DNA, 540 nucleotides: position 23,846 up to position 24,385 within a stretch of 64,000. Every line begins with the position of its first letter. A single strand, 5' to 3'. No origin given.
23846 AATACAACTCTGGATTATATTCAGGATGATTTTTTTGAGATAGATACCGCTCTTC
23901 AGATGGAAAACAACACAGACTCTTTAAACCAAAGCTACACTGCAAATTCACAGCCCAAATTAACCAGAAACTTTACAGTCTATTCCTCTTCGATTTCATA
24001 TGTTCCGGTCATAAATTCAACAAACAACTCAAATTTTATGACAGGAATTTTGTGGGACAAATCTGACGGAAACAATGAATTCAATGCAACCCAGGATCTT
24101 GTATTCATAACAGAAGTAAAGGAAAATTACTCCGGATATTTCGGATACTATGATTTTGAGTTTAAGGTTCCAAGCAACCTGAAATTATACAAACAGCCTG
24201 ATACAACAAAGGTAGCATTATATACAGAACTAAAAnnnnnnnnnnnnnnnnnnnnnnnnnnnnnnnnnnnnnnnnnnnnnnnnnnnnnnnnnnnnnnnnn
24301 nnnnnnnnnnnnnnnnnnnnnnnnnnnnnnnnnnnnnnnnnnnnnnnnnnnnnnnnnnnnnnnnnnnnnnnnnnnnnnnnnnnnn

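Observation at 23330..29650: CARDB + ~180-aa C-terminal tail shared by the giant protein and the 1,050-aa protein; a 'h-Y-h-E-h' C-terminal end recurs on six secreted proteins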

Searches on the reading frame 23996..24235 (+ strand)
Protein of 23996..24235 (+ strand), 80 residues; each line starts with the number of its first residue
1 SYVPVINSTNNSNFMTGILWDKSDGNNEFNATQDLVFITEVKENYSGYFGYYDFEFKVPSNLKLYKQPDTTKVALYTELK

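Call 72: find_related_loci(query=A8, collection=genome_contigs, flank=10000)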
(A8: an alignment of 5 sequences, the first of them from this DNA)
Query A8 (80 aa) in genome_contigs; peptide patterns used: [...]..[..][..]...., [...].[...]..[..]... (x = any residue, [..] = any of these).
231 stretches matched a pattern; 195 encode a relative of the query (tblastn E <= 1e-3); the best 80 are kept; 75 distinct loci.
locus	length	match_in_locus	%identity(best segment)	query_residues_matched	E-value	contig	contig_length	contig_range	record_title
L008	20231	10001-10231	74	3-79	1e-35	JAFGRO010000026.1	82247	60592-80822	MAG: Candidatus Woesearchaeota archaeon isolate Zod_Metabat.833 k87_4549187, whole genome shotgun sequence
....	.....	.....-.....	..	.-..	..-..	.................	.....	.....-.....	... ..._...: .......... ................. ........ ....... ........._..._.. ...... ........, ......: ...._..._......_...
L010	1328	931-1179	57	3-80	2e-28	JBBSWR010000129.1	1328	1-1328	MAG: Nanoarchaeota archaeon isolate H43-bin135_1 H43_bin135_1_000000000129, whole genome shotgun sequence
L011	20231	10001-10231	62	3-80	3e-28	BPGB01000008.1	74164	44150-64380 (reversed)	MAG: Candidatus Woesearchaeota archaeon KatS3mg002 DNA, contig_4532, whole genome shotgun sequence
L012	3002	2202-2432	63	3-80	6e-28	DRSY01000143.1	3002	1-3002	MAG TPA_asm: Candidatus Woesearchaeota archaeon isolate HyVt-71 Ga0136651_10029511, whole genome shotgun sequence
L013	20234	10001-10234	58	3-80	9e-28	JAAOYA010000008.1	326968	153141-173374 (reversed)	Candidatus Woesearchaeota archaeon isolate DPANNHV_H1.bin.22 k83_1106585, whole genome shotgun sequence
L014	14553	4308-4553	57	1-80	2e-27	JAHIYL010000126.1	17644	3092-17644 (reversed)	MAG: Nanoarchaeota archaeon isolate Modern_marine.mb.116 Modern_marine.mb.116_k141_1102812, whole genome shotgun sequenc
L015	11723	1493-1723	63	3-80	1e-27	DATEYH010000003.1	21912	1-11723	MAG TPA_asm: Candidatus Nanoarchaeia archaeon isolate SMAG_U8440 k141_254675, whole genome shotgun sequence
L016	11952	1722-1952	62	3-80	2e-27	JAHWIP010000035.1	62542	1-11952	MAG: Candidatus Woesearchaeota archaeon isolate YT2_088 k127_22684656, whole genome shotgun sequence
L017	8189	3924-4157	58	3-80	2e-27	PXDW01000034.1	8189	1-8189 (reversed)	MAG: Candidatus Woesearchaeota archaeon isolate T3Sed10_350R1 T3-Sed10-C22812, whole genome shotgun sequence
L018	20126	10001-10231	58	3-80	7e-27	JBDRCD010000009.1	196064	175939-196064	MAG: archaeon isolate MEGAHIT-group-1.168 k141_3671636, whole genome shotgun sequence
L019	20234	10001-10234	60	3-80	1e-26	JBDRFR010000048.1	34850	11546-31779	MAG: Nanoarchaeota archaeon isolate MEGAHIT-group-1.382 k141_3713156, whole genome shotgun sequence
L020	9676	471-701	59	2-79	2e-26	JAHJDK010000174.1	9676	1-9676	MAG: Nanoarchaeota archaeon isolate Modern_marine.mb.57 Modern_marine.mb.57_k141_1672693, whole genome shotgun sequence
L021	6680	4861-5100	58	3-80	3e-26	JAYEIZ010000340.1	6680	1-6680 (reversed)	MAG: Nanoarchaeota archaeon isolate MAG177 MAG177_340, whole genome shotgun sequence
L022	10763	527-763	58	1-80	3e-26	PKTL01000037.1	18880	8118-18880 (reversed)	MAG: Candidatus Woesearchaeota archaeon isolate BM511 sc_1708, whole genome shotgun sequence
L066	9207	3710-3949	53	3-79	8e-22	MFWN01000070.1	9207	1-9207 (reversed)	MAG: Candidatus Pacearchaeota archaeon RBG_13_36_9 RBG_13_scaffold_5418, whole genome shotgun sequence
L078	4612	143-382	50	3-79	9e-21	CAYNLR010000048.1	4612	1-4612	MAG TPA_asm: Candidatus Woesearchaeota archaeon isolate binchicken_co256_176 genome assembly, contig: NODE_60807_length_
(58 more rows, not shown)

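Call 75: search_protein_families(library=pfam, proteins=[L066:6103-9207:+, L078:2233-4611:+], max_evalue=0.01)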
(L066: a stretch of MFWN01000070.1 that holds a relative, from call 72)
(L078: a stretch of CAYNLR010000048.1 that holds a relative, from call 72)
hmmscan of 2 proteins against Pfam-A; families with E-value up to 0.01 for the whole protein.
L066:6103-9207:+ (1035 aa): 12 families
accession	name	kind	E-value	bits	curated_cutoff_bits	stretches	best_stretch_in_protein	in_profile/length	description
PF13620.12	CarboxypepD_reg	-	6.5e-14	52.5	32.3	2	269-330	2-69/82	Carboxypeptidase regulatory-like domain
PF01935.23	DUF87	-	5.7e-13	49.9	23.2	1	741-814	1-77/220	Helicase HerA, central domain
PF05872.18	HerA_C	-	1.1e-08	34.6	22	1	752-831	12-92/502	Helicase HerA-like C-terminal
PF04851.21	ResIII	-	0.0001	22.7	22.5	1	757-905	19-140/164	Type III restriction enzyme, res subunit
PF12846.13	AAA_10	-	0.00019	21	27.5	0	762-800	22-60/362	AAA-like domain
PF00270.35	DEAD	-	0.00075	19.7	26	1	762-907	15-135/167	DEAD/DEAH box helicase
PF01580.24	FtsK_SpoIIIE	-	0.0025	17.7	24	1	740-787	19-65/221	FtsK/SpoIIIE family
PF15976.11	CooC_C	-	0.0027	18.1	29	0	268-304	18-54/93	CS1-pili formation C-terminal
PF20720.3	nSTAND3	-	0.0031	17.7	27.2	1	761-816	17-70/155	Novel STAND NTPase 3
PF08308.17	PEGA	-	0.0052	17.1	20.8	0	396-432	32-68/71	PEGA domain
PF10412.15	TrwB_AAD_bind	-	0.0058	16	20.5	0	757-799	11-53/387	Type IV secretion-system coupling protein DNA-binding domain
PF16371.11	MetallophosN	-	0.0061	17.2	35.6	0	361-395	2-35/77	N terminal of Calcineurin-like phosphoesterase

L078:2233-4611:+ (793 aa): 6 families
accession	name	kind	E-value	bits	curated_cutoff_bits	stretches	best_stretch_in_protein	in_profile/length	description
PF13620.12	CarboxypepD_reg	-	1.4e-18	67.5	32.3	2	277-352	1-81/82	Carboxypeptidase regulatory-like domain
PF13715.12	CarbopepD_reg_2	-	6.3e-11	42.6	32.2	2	368-451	2-86/88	CarboxypepD_reg-like domain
PF01935.23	DUF87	-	1.1e-07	32.6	23.2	1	743-790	1-51/220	Helicase HerA, central domain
PF08308.17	PEGA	-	1.2e-05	25.5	20.8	0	316-351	32-66/71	PEGA domain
PF17957.7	Big_7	-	0.00036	21.5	24.1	0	353-412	4-68/70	Bacterial Ig domain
PF15976.11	CooC_C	-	0.0031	17.9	29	0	277-314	18-55/93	CS1-pili formation C-terminal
